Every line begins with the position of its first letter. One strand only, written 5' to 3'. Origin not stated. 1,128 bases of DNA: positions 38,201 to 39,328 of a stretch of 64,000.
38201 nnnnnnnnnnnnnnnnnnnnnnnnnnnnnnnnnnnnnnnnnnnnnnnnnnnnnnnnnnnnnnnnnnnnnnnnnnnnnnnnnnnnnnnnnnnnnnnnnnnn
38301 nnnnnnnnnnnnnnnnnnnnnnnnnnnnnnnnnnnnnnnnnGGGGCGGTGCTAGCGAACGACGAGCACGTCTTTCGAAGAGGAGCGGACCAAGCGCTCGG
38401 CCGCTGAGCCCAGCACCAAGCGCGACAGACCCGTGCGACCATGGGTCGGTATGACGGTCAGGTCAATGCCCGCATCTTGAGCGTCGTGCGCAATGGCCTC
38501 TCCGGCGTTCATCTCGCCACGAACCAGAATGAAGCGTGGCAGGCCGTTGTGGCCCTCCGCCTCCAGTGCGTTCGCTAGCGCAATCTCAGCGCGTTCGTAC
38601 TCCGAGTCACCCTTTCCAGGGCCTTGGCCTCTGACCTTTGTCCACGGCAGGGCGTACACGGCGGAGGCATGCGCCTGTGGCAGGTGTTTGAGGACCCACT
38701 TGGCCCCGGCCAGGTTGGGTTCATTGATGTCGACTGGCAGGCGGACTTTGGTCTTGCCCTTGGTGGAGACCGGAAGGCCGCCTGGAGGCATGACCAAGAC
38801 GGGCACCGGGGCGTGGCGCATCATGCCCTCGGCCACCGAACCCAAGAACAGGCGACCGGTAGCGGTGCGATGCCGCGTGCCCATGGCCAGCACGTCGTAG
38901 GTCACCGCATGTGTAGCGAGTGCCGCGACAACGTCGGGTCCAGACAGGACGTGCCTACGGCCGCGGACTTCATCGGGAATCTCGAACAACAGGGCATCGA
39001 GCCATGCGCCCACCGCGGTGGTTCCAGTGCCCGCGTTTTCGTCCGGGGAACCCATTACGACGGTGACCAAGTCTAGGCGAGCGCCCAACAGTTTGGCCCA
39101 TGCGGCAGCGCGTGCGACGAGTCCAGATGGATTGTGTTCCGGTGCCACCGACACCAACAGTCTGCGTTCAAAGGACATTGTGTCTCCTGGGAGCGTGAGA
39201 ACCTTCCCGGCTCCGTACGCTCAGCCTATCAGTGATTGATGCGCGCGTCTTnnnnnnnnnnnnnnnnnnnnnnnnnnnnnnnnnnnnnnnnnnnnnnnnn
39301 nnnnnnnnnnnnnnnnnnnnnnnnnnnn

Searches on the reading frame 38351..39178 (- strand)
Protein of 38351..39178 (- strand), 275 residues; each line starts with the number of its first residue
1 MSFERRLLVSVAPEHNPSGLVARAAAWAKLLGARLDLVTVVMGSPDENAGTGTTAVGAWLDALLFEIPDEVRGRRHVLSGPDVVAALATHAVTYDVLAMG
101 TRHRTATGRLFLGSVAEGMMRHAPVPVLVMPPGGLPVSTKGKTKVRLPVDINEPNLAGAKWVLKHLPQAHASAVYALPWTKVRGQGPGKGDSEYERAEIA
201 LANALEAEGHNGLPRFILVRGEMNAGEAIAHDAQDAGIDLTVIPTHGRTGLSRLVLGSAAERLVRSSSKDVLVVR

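Call 4: search_protein_families(library=pfam, proteins=[window:38351-39178:-])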
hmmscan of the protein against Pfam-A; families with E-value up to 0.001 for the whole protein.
window:38351-39178:- (275 aa): 1 family
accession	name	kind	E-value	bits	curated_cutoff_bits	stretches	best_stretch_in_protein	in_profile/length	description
PF00582.32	Usp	-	3.3e-30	105.9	24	2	147-275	7-141/141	Universal stress protein family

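Call 5: search_protein_families(library=ncbifam, proteins=[window:38351-39178:-])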
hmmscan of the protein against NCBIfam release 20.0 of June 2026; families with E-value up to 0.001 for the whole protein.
window:38351-39178:- (275 aa): 4 families
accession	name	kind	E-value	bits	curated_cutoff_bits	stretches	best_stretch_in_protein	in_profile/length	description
NF012000.0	PRK15456.1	equivalog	8.3e-07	29.1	189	1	69-130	80-141/142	universal stress protein UspG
NF008380.0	PRK11175.1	equivalog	1e-06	28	227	0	227-274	252-299/313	universal stress protein UspE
NF011581.0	PRK15005.1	equivalog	2.7e-05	24.4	166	0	65-130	79-143/144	universal stress protein UspF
NF007512.0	PRK10116.1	equivalog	0.00013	22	167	0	205-274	72-137/142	universal stress protein UspC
